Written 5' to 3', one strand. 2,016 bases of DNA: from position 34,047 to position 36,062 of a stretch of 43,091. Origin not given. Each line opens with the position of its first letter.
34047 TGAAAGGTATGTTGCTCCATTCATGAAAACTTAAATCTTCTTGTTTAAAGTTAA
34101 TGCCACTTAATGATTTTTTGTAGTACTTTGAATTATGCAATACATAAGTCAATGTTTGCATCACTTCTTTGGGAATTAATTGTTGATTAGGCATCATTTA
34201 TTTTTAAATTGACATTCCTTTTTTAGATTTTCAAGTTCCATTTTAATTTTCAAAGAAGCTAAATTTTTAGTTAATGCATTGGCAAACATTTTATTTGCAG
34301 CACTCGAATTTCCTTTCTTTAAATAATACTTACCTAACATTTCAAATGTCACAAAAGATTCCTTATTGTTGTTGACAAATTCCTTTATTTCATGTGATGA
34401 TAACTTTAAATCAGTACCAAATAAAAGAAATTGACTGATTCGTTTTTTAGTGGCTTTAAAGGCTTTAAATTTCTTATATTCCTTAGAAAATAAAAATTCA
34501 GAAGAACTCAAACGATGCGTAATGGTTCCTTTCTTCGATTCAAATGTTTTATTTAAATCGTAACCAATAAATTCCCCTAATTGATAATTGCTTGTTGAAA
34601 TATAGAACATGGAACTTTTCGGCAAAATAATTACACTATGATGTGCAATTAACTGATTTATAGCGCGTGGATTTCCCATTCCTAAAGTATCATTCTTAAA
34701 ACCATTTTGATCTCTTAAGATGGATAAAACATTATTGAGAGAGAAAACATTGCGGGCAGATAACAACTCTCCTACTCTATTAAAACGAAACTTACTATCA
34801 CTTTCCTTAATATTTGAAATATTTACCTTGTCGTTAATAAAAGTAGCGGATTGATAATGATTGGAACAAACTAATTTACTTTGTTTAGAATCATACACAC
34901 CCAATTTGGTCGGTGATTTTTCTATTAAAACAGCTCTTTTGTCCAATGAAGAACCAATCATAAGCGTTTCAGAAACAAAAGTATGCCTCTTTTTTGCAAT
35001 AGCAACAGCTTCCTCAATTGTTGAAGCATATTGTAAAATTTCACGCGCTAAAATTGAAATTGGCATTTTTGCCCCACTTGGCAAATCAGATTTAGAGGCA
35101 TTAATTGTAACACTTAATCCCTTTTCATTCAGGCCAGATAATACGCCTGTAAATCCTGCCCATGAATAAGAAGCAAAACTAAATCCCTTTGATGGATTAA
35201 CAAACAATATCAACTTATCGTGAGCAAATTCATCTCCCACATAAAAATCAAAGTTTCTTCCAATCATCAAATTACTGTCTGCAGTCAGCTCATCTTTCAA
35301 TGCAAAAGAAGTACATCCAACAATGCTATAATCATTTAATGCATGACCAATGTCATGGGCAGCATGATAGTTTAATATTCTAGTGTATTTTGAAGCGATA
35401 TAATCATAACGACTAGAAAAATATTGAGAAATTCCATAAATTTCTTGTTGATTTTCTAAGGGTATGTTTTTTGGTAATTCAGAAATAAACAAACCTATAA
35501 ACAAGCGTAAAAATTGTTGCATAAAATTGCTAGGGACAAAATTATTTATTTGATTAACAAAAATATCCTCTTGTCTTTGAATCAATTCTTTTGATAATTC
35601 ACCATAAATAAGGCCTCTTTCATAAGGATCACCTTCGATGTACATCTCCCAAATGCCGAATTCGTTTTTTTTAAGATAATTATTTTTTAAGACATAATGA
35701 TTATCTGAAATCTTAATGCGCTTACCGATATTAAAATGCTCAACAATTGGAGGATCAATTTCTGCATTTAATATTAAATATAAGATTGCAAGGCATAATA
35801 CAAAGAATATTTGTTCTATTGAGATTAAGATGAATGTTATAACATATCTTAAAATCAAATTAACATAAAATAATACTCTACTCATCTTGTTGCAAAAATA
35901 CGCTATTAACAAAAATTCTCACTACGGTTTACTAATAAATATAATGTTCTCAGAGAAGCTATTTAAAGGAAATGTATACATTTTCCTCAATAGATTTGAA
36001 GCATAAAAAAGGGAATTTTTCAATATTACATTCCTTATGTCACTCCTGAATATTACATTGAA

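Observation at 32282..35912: Coupled PaaK-like adenylating enzyme and membrane-anchored C45 (isopenicillin-N-acyltransferase-like) enzyme at the cluster edge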

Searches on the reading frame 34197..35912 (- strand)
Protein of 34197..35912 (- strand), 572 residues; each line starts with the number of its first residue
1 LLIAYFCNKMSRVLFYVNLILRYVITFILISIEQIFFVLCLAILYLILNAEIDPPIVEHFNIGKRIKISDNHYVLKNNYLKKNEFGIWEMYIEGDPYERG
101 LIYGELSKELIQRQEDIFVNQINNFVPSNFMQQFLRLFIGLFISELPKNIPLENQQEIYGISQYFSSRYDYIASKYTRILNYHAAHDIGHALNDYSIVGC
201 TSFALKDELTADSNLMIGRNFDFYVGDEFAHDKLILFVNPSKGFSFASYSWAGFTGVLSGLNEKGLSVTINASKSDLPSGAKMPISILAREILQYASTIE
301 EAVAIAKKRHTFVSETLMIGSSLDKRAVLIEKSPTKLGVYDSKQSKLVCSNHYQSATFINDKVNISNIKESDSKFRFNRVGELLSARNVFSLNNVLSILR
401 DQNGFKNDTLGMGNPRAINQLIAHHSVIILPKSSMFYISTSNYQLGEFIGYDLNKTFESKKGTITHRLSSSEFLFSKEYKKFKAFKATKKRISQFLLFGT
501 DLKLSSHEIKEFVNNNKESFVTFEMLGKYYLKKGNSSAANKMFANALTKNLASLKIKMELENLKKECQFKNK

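Call 3: search_protein_families(library=pfam, proteins=[window:34197-35912:-], max_evalue=0.01)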
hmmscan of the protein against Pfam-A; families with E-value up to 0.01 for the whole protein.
window:34197-35912:- (572 aa): 1 family
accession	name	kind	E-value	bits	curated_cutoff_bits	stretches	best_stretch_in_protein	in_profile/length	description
PF03417.21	AAT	-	2.3e-21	77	23.2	1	212-404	4-186/225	Acyl-coenzyme A:6-aminopenicillanic acid acyl-transferase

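Call 4: search_protein_families(library=ncbifam, proteins=[window:34197-35912:-], max_evalue=0.01)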
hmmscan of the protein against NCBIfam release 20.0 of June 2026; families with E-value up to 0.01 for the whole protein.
window:34197-35912:- (572 aa): 1 family
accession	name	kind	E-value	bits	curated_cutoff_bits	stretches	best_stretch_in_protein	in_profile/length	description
NF040521.1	C45_proenzyme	subfamily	9.5e-63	212.4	85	1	93-433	1-310/313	C45 family autoproteolytic acyltransferase/hydrolase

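Call 9: find_homologous_proteins(query=window:34197-35912:-, max_evalue=1e-10)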
Query window:34197-35912:- (572 aa): 7933 proteins with E <= 1e-10 among 8000 candidates; the best 120 are listed.
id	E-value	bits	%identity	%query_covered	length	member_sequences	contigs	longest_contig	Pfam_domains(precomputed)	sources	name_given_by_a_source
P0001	0.0e+0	1237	100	98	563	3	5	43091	PF03417.22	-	-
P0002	0.0e+0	1105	89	98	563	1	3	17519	PF03417.22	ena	-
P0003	0.0e+0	1062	86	98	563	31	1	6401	PF03417.22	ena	-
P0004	3.3e-298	1008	80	98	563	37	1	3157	PF03417.22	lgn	-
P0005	1.4e-294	996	78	98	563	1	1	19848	PF03417.22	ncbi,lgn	-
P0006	2.2e-252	857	68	97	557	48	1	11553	PF03417.22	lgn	-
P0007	1.1e-241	821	67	96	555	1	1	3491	PF03417.22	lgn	-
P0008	1.8e-239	814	66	96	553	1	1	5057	PF03417.22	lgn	-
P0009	2.0e-239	814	69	91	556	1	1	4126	PF03417.22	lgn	-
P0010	6.4e-239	812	68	91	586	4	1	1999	PF03417.22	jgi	jgi:isopenicillin-N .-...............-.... protein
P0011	1.5e-237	808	65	96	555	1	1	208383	PF03417.22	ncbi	-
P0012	7.5e-237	806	65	97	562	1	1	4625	PF03417.22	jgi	jgi:predicted choloylglycine hydrolase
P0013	8.0e-237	805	66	96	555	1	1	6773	PF03417.22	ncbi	-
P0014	1.3e-236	805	65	97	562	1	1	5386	PF03417.22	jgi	jgi:predicted choloylglycine hydrolase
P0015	1.3e-236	805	64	97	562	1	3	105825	PF03417.22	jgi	jgi:isopenicillin-N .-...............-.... protein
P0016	1.5e-236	805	65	96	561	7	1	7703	PF03417.22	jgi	jgi:isopenicillin-N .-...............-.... protein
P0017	1.9e-236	804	65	97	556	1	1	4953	PF03417.22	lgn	-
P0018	1.9e-236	804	65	97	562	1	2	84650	PF03417.22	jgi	jgi:predicted choloylglycine hydrolase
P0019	2.2e-236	804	65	96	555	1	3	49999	PF03417.22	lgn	-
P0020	2.4e-236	804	65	96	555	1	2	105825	PF03417.22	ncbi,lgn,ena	-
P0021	3.9e-236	803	65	97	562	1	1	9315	PF03417.22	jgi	jgi:predicted choloylglycine hydrolase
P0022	6.8e-236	802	65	96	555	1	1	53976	PF03417.22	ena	-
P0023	9.1e-236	802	65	96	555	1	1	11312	PF03417.22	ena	-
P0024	1.0e-235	802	64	97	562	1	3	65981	PF03417.22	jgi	jgi:predicted choloylglycine hydrolase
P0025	1.1e-235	802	64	97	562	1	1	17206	PF03417.22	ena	-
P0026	1.1e-235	802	64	97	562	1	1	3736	PF03417.22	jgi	jgi:predicted choloylglycine hydrolase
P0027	1.2e-235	802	64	97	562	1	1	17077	PF03417.22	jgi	jgi:predicted choloylglycine hydrolase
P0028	2.0e-235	801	65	96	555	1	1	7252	PF03417.22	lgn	-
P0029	5.0e-235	800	65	96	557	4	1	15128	PF03417.22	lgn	-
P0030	1.1e-234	798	64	96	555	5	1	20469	PF03417.22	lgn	-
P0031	1.5e-234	798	65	96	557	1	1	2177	PF03417.22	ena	-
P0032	1.6e-234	798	63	99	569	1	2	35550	PF03417.22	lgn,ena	-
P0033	2.1e-234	797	63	99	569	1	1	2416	PF03417.22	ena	-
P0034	8.2e-234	795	67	91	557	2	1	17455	PF03417.22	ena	-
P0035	1.0e-233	795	64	96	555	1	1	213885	PF03417.22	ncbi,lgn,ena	-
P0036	2.1e-233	794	65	96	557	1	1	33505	PF03417.22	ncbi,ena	-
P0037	6.2e-233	793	64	97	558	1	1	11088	PF03417.22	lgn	-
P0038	7.1e-233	792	65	96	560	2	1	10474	PF03417.22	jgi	-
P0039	7.5e-233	792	63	99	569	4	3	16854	PF03417.22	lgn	-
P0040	1.6e-232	791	64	96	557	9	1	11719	PF03417.22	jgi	jgi:isopenicillin-N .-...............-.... protein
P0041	2.1e-232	791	63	97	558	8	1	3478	PF03417.22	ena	-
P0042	3.1e-232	790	63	97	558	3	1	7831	PF03417.22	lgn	-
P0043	2.0e-231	788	63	99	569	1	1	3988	PF03417.22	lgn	-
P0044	3.4e-231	787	67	92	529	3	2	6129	PF03417.22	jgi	jgi:hypothetical protein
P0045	3.7e-231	787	67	92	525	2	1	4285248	PF03417.22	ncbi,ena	-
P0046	8.5e-231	786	65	96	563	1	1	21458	PF03417.22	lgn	-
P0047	5.2e-230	783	64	95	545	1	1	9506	PF03417.22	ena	-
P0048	7.1e-230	783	63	96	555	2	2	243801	PF03417.22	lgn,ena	-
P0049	7.4e-230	782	61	98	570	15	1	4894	PF03417.22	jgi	jgi:predicted choloylglycine hydrolase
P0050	3.4e-229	780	64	96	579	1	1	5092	PF03417.22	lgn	-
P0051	5.0e-229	780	63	96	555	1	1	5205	PF03417.22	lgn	-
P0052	3.0e-228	777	65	92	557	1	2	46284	PF03417.22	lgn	-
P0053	3.1e-228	777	61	98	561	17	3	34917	PF03417.22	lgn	-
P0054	4.4e-228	777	67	91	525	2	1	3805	PF03417.22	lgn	-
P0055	7.9e-228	776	66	91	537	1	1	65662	PF03417.22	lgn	-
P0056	8.3e-228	776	64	96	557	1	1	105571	PF03417.22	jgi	-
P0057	1.4e-227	775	66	91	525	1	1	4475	PF03417.22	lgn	-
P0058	3.3e-227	774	67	89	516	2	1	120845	PF03417.22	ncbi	ncbi:MAG: C45 family peptidase [Crocinitomicaceae bacterium]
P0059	1.2e-226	772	62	98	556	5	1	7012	PF03417.22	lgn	-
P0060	1.7e-226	771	63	96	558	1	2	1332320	PF03417.22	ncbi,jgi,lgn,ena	-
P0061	2.0e-226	771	62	96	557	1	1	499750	PF03417.22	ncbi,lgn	ncbi:Acyl-coenzyme A:6-aminopenicillanic acid acyl-transferase [compost metagenome]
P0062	2.2e-226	771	63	96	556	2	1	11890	PF03417.22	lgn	-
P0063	2.3e-226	771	63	96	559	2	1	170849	PF03417.22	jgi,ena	jgi:hypothetical protein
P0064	3.1e-226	770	63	96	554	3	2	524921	PF03417.22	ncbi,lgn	-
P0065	3.8e-226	770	63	96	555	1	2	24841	PF03417.22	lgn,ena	-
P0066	4.3e-226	770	63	97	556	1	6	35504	PF03417.22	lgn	-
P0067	4.7e-226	770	62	98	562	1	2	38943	PF03417.22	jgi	jgi:isopenicillin-N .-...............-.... protein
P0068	1.2e-224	765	63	96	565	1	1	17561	PF03417.22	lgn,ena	-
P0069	2.0e-224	765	62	96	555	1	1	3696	PF03417.22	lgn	-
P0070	3.5e-224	764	64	94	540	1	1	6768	PF03417.22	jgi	jgi:predicted choloylglycine hydrolase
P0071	4.5e-224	763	61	97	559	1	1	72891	PF03417.22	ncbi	-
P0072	5.1e-224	763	62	97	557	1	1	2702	PF03417.22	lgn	-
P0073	6.2e-224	763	64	90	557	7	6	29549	PF03417.22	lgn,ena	-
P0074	1.1e-223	762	62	96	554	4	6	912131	PF03417.22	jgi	jgi:isopenicillin-N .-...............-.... protein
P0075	1.6e-223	762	63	91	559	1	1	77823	PF03417.22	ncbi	-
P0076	2.8e-223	761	64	91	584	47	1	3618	PF03417.22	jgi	jgi:hypothetical protein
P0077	4.1e-223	760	64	90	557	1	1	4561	PF03417.22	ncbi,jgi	jgi:isopenicillin-N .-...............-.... protein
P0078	4.3e-223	760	65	91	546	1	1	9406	PF03417.22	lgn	-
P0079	4.4e-223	760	61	96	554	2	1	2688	PF03417.22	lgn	-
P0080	4.9e-223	760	61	97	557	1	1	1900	PF03417.22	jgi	jgi:hypothetical protein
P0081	5.6e-223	760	61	96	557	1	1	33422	PF03417.22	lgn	-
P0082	7.3e-223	759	61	96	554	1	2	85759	PF03417.22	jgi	-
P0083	7.7e-223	759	62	96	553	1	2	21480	PF03417.22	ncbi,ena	-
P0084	8.7e-223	759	61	97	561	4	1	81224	PF03417.22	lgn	-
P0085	9.6e-223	759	61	96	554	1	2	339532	PF03417.22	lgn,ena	-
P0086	9.9e-223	759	60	98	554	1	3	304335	PF03417.22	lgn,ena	-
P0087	1.0e-222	759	62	94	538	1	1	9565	PF03417.22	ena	-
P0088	1.2e-222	759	63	95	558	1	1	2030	PF03417.22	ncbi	-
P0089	2.7e-222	758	60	98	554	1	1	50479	PF03417.22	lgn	-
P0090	3.9e-222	757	62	96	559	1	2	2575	PF03417.22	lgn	-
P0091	4.4e-222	757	62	96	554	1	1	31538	PF03417.22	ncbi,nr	ncbi:MAG: C45 family autoproteolytic acyltransferase/hydrolase [Crocinitomicaceae bacterium]|nr:C45 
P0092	5.1e-222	757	61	97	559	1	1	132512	PF03417.22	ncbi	-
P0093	6.2e-222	756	60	98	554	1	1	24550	PF03417.22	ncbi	-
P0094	7.2e-222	756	60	97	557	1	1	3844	PF03417.22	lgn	-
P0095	9.2e-222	756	62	96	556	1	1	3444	PF03417.22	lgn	-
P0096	9.5e-222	756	64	93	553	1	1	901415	PF03417.22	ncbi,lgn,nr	ncbi:MAG: C45 family autoproteolytic acyltransferase/hydrolase [Crocinitomicaceae bacterium]|nr:C45 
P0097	1.1e-221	755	62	96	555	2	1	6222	PF03417.22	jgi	jgi:isopenicillin-N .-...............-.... protein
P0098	1.2e-221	755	61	97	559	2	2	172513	PF03417.22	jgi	jgi:isopenicillin-N N-acyltransferase like protein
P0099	1.5e-221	755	61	96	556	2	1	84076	PF03417.22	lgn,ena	-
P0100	2.2e-221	754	60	96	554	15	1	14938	PF03417.22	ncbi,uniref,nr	ncbi:C45 family peptidase [Fluviicola sp.]|uniref:C45 family autoproteolytic acyltransferase/hydolas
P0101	2.2e-221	754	60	96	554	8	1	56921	PF03417.22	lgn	-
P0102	2.8e-221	754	61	93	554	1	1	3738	PF03417.22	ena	-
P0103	3.2e-221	754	63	91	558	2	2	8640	PF03417.22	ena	-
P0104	3.5e-221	754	60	96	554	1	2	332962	PF03417.22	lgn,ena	-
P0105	4.3e-221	754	63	93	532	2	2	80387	PF03417.22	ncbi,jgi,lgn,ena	-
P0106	5.2e-221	753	60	96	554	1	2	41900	PF03417.22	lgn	-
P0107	5.6e-221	753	60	97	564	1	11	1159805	PF03417.22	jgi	jgi:isopenicillin-N N-acyltransferase like protein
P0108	6.4e-221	753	61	97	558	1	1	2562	PF03417.22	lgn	-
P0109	6.9e-221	753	61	97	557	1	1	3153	PF03417.22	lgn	-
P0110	7.4e-221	753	65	92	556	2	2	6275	PF03417.22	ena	-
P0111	7.9e-221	753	59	97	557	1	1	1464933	PF03417.22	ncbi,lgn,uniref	ncbi:C45 family peptidase [Fluviicola sp.]|uniref:C45 family peptidase n=1 Tax=Fluviicola sp. TaxID=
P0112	8.1e-221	753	61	96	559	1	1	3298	PF03417.22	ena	-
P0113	9.6e-221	752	62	93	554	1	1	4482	PF03417.22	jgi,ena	jgi:predicted choloylglycine hydrolase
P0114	1.2e-220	752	60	97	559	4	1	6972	PF03417.22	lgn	-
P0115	1.2e-220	752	60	96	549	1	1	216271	PF03417.22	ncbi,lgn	-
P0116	1.2e-220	752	62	93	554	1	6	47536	PF03417.22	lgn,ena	-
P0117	1.6e-220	752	60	99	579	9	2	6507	PF03417.22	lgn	-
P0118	1.7e-220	752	61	93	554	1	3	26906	PF03417.22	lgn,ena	-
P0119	1.8e-220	751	61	93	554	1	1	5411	PF03417.22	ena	-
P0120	2.0e-220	751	61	93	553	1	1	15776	PF03417.22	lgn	-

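Call 14: search_solved_structures(query=window:34197-35912:-, max_evalue=0.01, show_alignments=3)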
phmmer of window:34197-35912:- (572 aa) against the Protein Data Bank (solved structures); distinct sequences matched with E-value up to 0.01: 0.

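Call 26: search_solved_structures(query=A1, max_evalue=1, show_alignments=3)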
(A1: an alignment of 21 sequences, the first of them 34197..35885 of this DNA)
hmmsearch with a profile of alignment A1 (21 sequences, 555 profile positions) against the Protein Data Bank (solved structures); distinct sequences matched with E-value up to 1: 14.
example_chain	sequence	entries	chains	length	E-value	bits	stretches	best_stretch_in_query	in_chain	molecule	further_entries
9gzg_A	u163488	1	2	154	1.4e-06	30.4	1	507-549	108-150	Engineered CTPR protein with glutamic acids for conductivity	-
7obi_A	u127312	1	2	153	0.00011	24.1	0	509-535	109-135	CTPR-rv4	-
6dy3_B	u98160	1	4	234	0.001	20.9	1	186-318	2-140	N-acylethanolamine-hydrolyzing acid amidase beta-subunit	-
3gvz_A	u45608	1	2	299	0.12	14.1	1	220-390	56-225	Uncharacterized protein CV2077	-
6vbu_4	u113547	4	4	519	0.24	13.1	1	473-533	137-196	Bardet-Biedl syndrome 4 protein homolog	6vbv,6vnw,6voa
1na3_A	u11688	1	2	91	0.34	12.6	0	509-548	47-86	designed protein CTPR2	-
1na0_A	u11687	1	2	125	0.46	12.2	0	509-547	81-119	designed protein CTPR3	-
5xyi_E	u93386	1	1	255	0.52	12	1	268-298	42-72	40S ribosomal protein S4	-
5nnp_A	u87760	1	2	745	0.57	11.9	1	499-549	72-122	N-terminal acetyltransferase-like protein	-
5nnr_A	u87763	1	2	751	0.57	11.8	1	499-549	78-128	N-terminal acetyltransferase-like protein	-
2avp_A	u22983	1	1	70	0.59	11.8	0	509-534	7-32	synthetic consensus TPR protein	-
2fo7_A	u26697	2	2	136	0.7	11.6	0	509-533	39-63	SYNTHETIC CONSENSUS TPR PROTEIN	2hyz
6v8e_A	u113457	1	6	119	0.71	11.5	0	509-547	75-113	Designed protein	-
8ch0_A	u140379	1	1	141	0.82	11.3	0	509-534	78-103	Consensus tetratricopeptide repeat protein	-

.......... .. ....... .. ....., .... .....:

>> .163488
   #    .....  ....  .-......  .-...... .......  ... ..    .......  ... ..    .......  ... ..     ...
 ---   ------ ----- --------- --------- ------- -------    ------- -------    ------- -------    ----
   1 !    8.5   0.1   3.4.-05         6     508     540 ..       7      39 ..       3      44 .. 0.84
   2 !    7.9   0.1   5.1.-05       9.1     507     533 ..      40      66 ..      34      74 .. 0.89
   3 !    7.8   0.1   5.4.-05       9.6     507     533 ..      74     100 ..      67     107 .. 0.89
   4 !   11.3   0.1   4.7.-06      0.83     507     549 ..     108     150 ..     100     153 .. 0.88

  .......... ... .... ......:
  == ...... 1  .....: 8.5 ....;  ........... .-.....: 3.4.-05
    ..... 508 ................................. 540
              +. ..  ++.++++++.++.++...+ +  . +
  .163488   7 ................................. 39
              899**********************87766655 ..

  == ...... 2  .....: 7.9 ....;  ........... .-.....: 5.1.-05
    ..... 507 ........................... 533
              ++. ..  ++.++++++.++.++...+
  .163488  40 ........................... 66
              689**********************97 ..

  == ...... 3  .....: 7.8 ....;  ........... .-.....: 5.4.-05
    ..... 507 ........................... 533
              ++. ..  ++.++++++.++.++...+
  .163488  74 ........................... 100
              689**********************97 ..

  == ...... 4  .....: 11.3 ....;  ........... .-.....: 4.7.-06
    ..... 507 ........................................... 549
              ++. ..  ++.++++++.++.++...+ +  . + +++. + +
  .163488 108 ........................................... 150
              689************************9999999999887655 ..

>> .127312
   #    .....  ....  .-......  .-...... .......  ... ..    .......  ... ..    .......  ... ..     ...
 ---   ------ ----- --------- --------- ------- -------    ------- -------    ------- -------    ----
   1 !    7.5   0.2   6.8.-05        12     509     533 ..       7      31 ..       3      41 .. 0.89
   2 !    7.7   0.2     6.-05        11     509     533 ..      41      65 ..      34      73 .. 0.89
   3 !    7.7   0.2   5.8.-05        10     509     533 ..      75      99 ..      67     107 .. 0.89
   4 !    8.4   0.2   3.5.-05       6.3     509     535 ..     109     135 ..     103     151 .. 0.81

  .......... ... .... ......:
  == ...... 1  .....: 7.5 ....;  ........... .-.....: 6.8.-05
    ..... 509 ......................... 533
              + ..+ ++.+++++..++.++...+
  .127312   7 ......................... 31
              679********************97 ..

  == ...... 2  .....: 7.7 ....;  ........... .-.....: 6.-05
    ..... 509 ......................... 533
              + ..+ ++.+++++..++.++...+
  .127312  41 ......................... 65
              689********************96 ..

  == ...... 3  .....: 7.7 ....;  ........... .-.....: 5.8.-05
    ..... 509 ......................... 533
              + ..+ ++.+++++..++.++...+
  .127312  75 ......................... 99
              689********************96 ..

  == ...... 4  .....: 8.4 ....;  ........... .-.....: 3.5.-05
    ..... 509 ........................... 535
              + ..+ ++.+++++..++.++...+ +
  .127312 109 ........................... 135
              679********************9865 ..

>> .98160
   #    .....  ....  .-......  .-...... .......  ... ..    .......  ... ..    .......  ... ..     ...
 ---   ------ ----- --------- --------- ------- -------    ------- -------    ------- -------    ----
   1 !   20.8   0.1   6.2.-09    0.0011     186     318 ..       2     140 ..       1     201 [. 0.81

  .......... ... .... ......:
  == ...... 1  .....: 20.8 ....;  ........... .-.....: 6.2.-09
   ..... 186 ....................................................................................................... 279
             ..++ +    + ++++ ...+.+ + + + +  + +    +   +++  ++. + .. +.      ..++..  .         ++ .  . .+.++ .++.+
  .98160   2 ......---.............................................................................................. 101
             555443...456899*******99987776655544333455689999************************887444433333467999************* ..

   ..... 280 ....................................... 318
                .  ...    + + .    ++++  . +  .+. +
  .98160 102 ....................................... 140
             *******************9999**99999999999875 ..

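Call 27: search_protein_representatives(protein=window:34197-35885:-)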
Query: 563 residues. Proteins with E-value up to 0.001 (for the whole library): 2630; up to 1e-10: 929; up to 1e-30: 319. The best 150 are listed.
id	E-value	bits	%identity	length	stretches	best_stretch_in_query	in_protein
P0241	1.2e-170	585.3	55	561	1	55-556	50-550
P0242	1.2e-144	499.6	44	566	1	32-561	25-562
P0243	1.4e-141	489.4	45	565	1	18-559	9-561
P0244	4.0e-140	484.6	44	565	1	26-560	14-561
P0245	2.1e-139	482.3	44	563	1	25-561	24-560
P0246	7.8e-135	467.2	44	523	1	65-559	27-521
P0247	4.2e-134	464.7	43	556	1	27-552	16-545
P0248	4.7e-133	461.3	44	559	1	26-553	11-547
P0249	1.1e-130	453.5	43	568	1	34-557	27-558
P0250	9.0e-130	450.4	42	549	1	26-559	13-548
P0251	7.9e-129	447.3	43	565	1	26-552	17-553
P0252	8.1e-129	447.3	42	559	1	28-556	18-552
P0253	4.6e-128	444.8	42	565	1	26-556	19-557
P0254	1.6e-127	443.0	43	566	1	52-559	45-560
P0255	6.9e-127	440.9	43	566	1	56-543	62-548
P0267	1.1e-120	420.5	48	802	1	55-453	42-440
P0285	6.3e-113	394.9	39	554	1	66-559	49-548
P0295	1.7e-104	367.0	39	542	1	68-558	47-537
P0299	3.3e-99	349.6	41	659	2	29-333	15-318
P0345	1.7e-65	238.3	32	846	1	59-541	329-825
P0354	3.3e-62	227.5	29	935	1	64-558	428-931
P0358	2.3e-61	224.7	34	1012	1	68-451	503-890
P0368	3.3e-59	217.6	29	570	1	76-532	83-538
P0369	5.8e-59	216.8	35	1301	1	76-446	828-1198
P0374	4.4e-57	210.6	32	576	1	74-446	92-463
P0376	8.2e-57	209.7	35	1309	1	77-447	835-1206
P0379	2.2e-56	208.3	31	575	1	56-447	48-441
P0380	5.0e-56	207.1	32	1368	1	75-454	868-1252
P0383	3.2e-55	204.4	28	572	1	53-532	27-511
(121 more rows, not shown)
